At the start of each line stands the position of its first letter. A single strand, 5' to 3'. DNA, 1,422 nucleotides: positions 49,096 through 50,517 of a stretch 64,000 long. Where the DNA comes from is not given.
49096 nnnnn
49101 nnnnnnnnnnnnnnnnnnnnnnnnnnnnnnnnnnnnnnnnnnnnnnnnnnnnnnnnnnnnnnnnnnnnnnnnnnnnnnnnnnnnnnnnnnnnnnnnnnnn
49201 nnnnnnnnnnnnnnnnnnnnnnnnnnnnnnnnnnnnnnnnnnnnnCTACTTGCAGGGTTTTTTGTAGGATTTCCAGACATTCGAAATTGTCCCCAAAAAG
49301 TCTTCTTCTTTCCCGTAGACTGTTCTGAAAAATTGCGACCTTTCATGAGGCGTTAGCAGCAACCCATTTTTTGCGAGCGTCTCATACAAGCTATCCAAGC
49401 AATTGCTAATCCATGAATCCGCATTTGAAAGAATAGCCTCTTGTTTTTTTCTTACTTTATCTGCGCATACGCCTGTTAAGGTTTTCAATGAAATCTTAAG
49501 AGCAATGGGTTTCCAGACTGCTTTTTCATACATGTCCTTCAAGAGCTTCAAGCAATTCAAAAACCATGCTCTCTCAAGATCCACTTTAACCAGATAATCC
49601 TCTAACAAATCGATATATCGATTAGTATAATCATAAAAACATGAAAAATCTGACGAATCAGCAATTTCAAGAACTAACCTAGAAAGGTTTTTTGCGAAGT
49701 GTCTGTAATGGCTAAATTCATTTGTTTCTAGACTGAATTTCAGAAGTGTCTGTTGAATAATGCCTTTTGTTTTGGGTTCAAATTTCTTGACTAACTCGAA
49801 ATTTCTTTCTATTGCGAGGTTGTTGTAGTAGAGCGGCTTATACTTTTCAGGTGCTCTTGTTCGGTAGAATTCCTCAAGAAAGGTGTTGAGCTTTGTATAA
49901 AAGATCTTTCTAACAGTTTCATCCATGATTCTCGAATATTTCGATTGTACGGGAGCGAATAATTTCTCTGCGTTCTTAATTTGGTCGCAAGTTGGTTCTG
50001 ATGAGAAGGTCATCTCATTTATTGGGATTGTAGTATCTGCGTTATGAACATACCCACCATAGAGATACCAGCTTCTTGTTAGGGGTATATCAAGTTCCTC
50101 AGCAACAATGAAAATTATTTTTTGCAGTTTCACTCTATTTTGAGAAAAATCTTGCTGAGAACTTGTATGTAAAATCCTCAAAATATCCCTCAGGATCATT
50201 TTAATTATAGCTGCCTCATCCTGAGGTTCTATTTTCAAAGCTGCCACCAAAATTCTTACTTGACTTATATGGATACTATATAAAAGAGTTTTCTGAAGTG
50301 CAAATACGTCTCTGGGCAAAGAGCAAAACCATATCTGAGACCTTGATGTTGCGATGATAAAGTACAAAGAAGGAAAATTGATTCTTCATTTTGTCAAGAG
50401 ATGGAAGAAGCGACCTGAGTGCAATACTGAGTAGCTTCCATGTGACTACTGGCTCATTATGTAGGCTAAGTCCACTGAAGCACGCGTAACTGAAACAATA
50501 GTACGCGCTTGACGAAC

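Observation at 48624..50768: Minus-strand cassette next to the R-M locus: zinc ribbon, Panacea-like 373-aa protein, and PIN-like protein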

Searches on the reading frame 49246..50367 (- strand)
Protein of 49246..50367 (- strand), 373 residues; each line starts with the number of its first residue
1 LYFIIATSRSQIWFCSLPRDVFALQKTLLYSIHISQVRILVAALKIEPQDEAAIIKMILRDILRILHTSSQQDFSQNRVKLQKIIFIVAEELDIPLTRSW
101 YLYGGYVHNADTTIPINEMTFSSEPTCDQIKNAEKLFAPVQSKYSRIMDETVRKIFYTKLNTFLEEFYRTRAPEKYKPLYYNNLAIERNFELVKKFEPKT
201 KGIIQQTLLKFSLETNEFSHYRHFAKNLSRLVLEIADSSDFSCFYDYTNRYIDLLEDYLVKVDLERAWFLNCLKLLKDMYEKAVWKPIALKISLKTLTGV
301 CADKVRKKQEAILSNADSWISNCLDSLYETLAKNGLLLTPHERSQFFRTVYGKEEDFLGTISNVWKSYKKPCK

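Call 3: search_protein_families(library=pfam, proteins=[window:49246-50367:-], max_evalue=1)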
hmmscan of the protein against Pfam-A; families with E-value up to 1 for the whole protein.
window:49246-50367:- (373 aa): 1 family
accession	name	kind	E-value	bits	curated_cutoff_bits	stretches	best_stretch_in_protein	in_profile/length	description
PF19068.5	DUF5764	-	0.032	14.7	29.2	0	26-61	77-111/133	Family of unknown function (DUF5764)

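Call 4: search_protein_families(library=padloc, proteins=[window:49246-50367:-], max_evalue=1)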
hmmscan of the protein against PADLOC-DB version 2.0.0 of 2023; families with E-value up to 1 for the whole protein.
window:49246-50367:- (373 aa): 0 families

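Call 10: find_homologous_proteins(query=window:49246-50247:-)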
Query window:49246-50247:- (333 aa): 5 proteins with E <= 0.001 among 1170 candidates.
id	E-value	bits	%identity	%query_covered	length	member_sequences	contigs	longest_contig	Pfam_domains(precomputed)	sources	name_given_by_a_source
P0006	4.4e-220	747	100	100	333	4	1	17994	PF26400.1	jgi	-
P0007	6.0e-83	297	46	98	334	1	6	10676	PF26400.1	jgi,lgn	-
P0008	1.7e-53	200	42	97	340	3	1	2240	PF26400.1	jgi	jgi:hypothetical protein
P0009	2.7e-53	199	41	94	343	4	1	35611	PF26400.1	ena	-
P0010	1.9e-15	75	31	77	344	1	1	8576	PF26400.1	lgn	-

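Call 14: find_encoding_contigs(protein=P0009, flank=6000, max_places=3)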
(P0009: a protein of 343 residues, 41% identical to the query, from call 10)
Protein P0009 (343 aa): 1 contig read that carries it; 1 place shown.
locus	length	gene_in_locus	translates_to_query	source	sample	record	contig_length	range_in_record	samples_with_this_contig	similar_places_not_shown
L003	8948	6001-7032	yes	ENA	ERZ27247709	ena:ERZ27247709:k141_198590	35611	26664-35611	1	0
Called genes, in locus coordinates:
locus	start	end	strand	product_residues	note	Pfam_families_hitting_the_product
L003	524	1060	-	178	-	-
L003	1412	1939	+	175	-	PF00574:CLP_protease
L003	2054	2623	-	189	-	-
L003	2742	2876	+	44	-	-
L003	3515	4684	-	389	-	-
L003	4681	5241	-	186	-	-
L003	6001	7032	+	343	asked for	PF26400:DUF8098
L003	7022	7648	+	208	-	PF26507:DUF8169 (weak)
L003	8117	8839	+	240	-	-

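Call 21: search_solved_structures(query=A2, max_evalue=10, show_alignments=2)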
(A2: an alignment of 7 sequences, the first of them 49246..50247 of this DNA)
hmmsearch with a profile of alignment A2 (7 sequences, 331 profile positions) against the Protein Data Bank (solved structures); distinct sequences matched with E-value up to 10: 0.

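Call 22: find_homologous_proteins(query=A4, max_evalue=0.01)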
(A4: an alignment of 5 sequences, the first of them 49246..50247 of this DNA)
Query A4 (5 sequences) (333 aa, profile of the alignment): 6 proteins with E <= 0.01 among 5834 candidates.
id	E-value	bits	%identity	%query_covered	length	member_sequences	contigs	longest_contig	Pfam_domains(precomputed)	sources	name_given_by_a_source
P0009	6.6e-156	537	41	94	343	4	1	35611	PF26400.1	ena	-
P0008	3.1e-155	535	42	97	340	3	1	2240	PF26400.1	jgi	jgi:hypothetical protein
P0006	4.6e-153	527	100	100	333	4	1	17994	PF26400.1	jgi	-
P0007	1.1e-151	523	46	98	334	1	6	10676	PF26400.1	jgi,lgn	-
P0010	3.4e-115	403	31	77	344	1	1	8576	PF26400.1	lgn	-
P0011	5.8e-75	271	33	93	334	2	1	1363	PF26400.1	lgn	-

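Call 37: predict_structure(alignment_id=A5)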
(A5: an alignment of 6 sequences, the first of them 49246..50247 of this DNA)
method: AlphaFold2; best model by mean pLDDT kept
length: 333 residues; sequences in the alignment: 6
mean_pLDDT: 79.5   pTM: 0.79
mean pLDDT of the five models: 79.5, 77.5, 75.9, 41.9, 40.0
residues with pLDDT >= 90: 112; 70-90: 143; 50-70: 45; < 50: 33
segments of 3 or more residues with pLDDT < 50: 164-168, 171-176, 316-333
pLDDT, mean of each block of 10 residues (from residue 1): 77 89 79 70 91 90 78 75 66 85 91 86 90 91 88 58 50 54 82 89 91 89 69 86 92 93 93 90 94 88 78 53 40 33
secondary structure, 60 per line:
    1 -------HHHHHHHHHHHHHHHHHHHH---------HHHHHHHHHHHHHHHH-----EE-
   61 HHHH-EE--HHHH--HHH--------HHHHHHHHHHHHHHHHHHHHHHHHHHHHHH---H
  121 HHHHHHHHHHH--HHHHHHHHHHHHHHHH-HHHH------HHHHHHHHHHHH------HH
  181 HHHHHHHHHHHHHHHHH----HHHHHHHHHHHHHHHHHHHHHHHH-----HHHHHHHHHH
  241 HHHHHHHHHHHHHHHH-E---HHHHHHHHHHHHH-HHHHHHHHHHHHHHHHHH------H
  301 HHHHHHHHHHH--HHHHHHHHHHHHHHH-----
elements in order: H8-27 H37-52 H61-64 H70-73 H87-116 H120-131 H134-149 H151-154 H161-172 H179-197 H202-225 H231-256 H262-274 H276-293 H300-311 H314-328

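Call 43: fold_search(model_id=the predicted structure, library=pdb)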
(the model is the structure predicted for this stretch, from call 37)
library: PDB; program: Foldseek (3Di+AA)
matches with E <= 10: 56; with E <= 0.001: 0
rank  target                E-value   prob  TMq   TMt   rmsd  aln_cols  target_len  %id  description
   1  5qpd                  3.1e+00  0.02  0.12  0.12  22.8       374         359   11  PanDDA analysis group deposition -- Crystal Structure of T. cruzi FPPS in complex with FMOPL000293a (released 2020-04-29)
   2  7zxy_A                3.9e+00  0.07  0.17  0.22  19.5       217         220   11  3.15 Angstrom cryo-EM structure of the dimeric cytochrome b6f complex from Synechocystis sp. PCC 6803 with natively bo (released 2022-07-06)
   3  6ps7                  4.1e+00  0.06  0.13  0.12  16.9       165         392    9  XFEL A2aR structure by ligand exchange from LUF5843 to ZM241385. (released 2019-11-13)
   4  1dow_A                4.5e+00  0.05  0.16  0.21  17.9       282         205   10  CRYSTAL STRUCTURE OF A CHIMERA OF BETA-CATENIN AND ALPHA-CATENIN (released 2000-07-12)
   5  2e8u_B                4.5e+00  0.02  0.13  0.14  18.9       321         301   13  S. cerevisiae geranylgeranyl pyrophosphate synthase in complex with magnesium and IPP (P21) (released 2007-06-12)
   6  9nwe_A                4.9e+00  0.05  0.22  0.07  16.6       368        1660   13  E3 ligase UBR4-KCMF1-calmodulin complex (released 2025-06-18)
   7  8jj8                  4.9e+00  0.02  0.16  0.14  23.7       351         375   13  Cryo-EM structure of the beta2AR-mBRIL/1b3 Fab/Glue complex with a partial agonist (released 2023-09-06)
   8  2f94                  4.9e+00  0.02  0.13  0.13  21.7       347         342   14  Crystal structure of human FPPS in complex with ibandronate (released 2006-02-28)
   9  9d3e_A                5.2e+00  0.08  0.22  0.20  21.0       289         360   11  Cryo-EM structure of CCR6 bound by SQA1 and OXM2 (released 2024-09-11)
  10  7yxa_B                5.2e+00  0.04  0.15  0.14  23.3       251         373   12  XFEL crystal structure of the human sphingosine 1 phosphate receptor 5 in complex with ONO-5430608 (released 2022-08-10)
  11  9g3y_H                5.2e+00  0.02  0.11  0.06  23.9       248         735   12  Structure of the Native CMG-decorated gamma-Tubulin Ring Complex from Pig Brain (released 2024-10-02)
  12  4pl0_B                5.2e+00  0.02  0.11  0.08  30.0       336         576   15  Crystal structure of the antibacterial peptide ABC transporter McjD in an outward occluded state (released 2014-06-18)
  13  2e92_B                5.4e+00  0.02  0.12  0.13  18.5       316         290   15  S. cerevisiae geranylgeranyl pyrophosphate synthase in complex with magnesium and BPH-261 (released 2007-06-12)
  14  7pt0_B                5.9e+00  0.04  0.15  0.21  16.0       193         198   14  SCO3201 with putative ligand (released 2021-10-20)
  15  4rv1_D                5.9e+00  0.02  0.12  0.10  19.7       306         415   10  Crystal Structure of Engineered Protein. Northeast Structural Genomics Consortium (NESG) Target OR497. (released 2014-12-10)
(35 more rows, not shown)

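Call 45: search_protein_families(library=pfam, alignment_id=A2, max_evalue=10)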
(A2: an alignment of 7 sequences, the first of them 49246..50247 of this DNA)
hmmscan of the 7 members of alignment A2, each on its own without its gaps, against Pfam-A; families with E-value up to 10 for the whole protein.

A. member 1, window:49246-50247:- (333 aa): 1 family
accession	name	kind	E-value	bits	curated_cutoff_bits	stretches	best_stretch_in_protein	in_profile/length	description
PF07961.18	MBA1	-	0.07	12.6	27.4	1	90-158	22-89/235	MBA1-like protein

B. families by the number of members that match (of 7 scanned): 6 families
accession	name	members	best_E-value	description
PF10607.14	CTLH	1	0.026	CTLH/CRA C-terminal to LisH motif domain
PF07579.16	DUF1548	1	0.032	Domain of Unknown Function (DUF1548)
PF08889.16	WbqC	1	0.051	WbqC-like protein family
PF07961.18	MBA1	1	0.07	MBA1-like protein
PF22652.1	DUF7006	1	0.073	Family of unknown function (DUF7006)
PF19799.5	DUF6282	1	0.29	Family of unknown function (DUF6282)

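Call 46: fold_search(model_id=the predicted structure, library=viral)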
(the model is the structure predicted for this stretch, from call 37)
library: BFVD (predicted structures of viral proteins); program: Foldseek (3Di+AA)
matches with E <= 10: 41; with E <= 0.001: 0
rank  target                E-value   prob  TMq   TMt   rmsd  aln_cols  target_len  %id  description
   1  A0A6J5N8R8            2.3e-01  0.14  0.16  0.12  24.6       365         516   13  Uncharacterized protein [uncultured Caudovirales phage]
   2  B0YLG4                7.4e-01  0.09  0.14  0.06  27.7       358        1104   12  Uncharacterized protein [Glossina hytrovirus (isolate Glossina pallidipes/Ethiopia/Seibersdorf/-)]
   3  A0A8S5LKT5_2          1.3e+00  0.04  0.11  0.07  22.1       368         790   10  Tail tape measure protein [Siphoviridae sp. ctKcB20]
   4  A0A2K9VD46            1.7e+00  0.03  0.12  0.11  33.6       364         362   12  Tellurite resistance protein [Lactobacillus phage Semele]
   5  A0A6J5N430            3.2e+00  0.03  0.13  0.06  29.8       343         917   12  Bacteriophage lambda, GpH, tail tape measure, N-terminal [uncultured Caudovirales phage]
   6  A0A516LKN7            3.5e+00  0.03  0.11  0.11  31.7       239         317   12  (no name in the UniProt tables at hand)
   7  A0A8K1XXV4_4          3.5e+00  0.02  0.11  0.04  26.7       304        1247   11  (no name in the UniProt tables at hand)
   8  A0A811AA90            3.8e+00  0.08  0.19  0.25  16.4       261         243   10  (no name in the UniProt tables at hand)
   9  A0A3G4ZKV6            4.0e+00  0.05  0.15  0.18  19.5       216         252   14  Uncharacterized protein [Terrestrivirus sp.]
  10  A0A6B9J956            4.0e+00  0.02  0.11  0.12  41.7       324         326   10  TelA-like protein [Vibrio phage vB_VchM_Kuja]
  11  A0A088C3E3            4.1e+00  0.02  0.11  0.04  24.5       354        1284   13  (no name in the UniProt tables at hand)
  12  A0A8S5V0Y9            4.3e+00  0.03  0.14  0.13  19.6       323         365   18  Uncharacterized protein [Siphoviridae sp. ct3r22]
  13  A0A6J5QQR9            4.5e+00  0.02  0.15  0.09  24.8       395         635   10  Caudovirus, tape measure, N-terminal (Fragment) [uncultured Caudovirales phage]
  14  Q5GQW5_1              4.5e+00  0.01  0.11  0.05  25.2       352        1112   12  Hypothetical-Protein / belonging to T4-LIKE GC: 830 [Synechococcus phage S-PM2]
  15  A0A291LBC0            4.7e+00  0.02  0.10  0.06  30.7       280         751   11  Internal virion protein [Caulobacter phage Lullwater]
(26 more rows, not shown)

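Call 49: find_related_loci(query=A2, collection=metagenome_contigs, flank=5000)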
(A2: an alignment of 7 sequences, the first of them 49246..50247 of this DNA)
Query A2 (333 aa) in metagenome_contigs; peptide patterns used: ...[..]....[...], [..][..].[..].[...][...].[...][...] (x = any residue, [..] = any of these).
570 stretches matched a pattern; 12 encode a relative of the query (tblastn E <= 1e-3); 12 distinct loci.
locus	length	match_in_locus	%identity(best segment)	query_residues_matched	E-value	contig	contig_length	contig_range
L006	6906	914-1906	46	4-330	5e-89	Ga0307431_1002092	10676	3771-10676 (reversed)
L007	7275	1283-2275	46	4-330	5e-89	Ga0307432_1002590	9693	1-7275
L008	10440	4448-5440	43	4-330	8e-83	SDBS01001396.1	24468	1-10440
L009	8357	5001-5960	44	4-330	3e-81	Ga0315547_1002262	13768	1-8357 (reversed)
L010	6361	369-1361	41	4-329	5e-76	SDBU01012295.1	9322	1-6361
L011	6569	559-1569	42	4-326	6e-64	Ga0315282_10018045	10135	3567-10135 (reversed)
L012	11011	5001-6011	42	4-326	5e-61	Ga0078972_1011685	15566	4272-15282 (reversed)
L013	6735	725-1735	42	4-326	5e-61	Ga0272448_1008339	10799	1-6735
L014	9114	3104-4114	42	4-326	5e-61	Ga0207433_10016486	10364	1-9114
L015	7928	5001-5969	41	4-312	2e-60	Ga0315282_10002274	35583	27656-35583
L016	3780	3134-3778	46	4-214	2e-56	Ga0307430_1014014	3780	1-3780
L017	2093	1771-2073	40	4-104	2e-17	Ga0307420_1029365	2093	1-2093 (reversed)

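Call 50: find_related_loci(query=A2, collection=viral_contigs, flank=5000)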
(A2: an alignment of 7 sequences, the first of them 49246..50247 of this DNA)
Query A2 (333 aa) in viral_contigs; peptide patterns used: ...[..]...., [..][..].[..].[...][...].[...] (x = any residue, [..] = any of these).
120 stretches matched a pattern, but none encodes a relative of the query by tblastn (E <= 1e-3).

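Call 53: search_protein_families(library=phrogs, proteins=[window:49246-50247:-], max_evalue=0.1)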
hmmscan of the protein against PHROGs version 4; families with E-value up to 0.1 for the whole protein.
window:49246-50247:- (333 aa): 0 families

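Call 72: find_encoding_contigs(protein=P0006, flank=10000, max_places=4)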
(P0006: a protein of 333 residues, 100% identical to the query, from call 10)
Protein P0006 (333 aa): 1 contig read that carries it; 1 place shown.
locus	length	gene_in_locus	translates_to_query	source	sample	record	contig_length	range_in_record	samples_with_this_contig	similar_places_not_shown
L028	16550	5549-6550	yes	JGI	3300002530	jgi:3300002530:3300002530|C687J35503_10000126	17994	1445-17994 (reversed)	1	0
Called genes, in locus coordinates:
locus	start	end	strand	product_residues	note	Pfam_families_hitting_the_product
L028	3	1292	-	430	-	?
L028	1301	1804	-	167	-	-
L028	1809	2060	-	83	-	-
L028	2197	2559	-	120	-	-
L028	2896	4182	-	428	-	PF04326:SLFN_AlbA_2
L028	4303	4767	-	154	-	-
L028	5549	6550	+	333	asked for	PF26400:DUF8098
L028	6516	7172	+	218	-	PF26507:DUF8169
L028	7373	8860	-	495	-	PF12161:HsdM_N, PF02384:N6_Mtase, PF01170:UPF0020, PF07669:Eco57I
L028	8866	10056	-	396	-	PF01420:Methylase_S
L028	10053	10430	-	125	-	-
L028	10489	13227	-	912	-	PF04851:ResIII, PF18766:SWI2_SNF2, PF00270:DEAD (weak), PF08463:EcoEI_R_C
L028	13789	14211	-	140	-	-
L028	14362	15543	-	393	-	PF00589:Phage_integrase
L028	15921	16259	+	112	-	PF14947:HTH_45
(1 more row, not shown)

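Call 73: find_encoding_contigs(protein=P0010, flank=6000, max_places=3)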
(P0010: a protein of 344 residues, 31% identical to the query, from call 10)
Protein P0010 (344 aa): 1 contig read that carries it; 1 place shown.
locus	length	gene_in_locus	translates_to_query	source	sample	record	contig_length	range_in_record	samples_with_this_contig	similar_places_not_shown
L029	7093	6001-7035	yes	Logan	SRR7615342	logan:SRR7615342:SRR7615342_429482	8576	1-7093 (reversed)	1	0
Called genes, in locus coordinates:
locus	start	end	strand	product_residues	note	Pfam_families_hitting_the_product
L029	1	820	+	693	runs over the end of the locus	-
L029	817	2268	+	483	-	PF07728:AAA_5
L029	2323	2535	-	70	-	-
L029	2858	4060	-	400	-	PF00149:Metallophos, PF12850:Metallophos_2 (weak)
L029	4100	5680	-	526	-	PF00753:Lactamase_B (faint), PF12706:Lactamase_B_2 (faint)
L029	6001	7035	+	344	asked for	PF26400:DUF8098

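Call 74: find_encoding_contigs(protein=P0007, flank=6000, max_places=3)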
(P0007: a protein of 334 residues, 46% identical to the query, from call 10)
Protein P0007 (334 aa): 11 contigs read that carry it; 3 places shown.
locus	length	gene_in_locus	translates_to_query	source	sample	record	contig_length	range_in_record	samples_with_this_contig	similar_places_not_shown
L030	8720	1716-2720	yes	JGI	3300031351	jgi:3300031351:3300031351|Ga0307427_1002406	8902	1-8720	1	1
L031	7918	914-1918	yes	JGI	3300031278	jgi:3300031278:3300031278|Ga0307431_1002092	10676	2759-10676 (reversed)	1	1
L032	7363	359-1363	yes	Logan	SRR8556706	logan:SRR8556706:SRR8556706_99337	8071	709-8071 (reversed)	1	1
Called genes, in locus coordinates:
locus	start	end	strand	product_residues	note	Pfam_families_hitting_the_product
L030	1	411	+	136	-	PF04895:Nre_C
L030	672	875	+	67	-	-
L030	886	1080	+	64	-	-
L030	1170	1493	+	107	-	-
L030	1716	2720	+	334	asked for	PF26400:DUF8098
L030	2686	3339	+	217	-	PF26507:DUF8169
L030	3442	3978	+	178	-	PF00352:TBP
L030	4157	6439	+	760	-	PF01555:N6_N4_Mtase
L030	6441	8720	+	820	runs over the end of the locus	?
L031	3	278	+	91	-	?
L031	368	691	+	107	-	-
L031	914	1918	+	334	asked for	PF26400:DUF8098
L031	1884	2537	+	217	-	PF26507:DUF8169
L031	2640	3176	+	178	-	PF00352:TBP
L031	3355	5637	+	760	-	PF01555:N6_N4_Mtase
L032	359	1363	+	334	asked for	PF26400:DUF8098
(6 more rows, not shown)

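Call 89: search_protein_families(library=ncbifam, proteins=[window:49246-50238:-], max_evalue=0.01)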
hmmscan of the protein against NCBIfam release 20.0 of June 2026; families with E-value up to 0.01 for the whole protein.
window:49246-50238:- (330 aa): 0 families
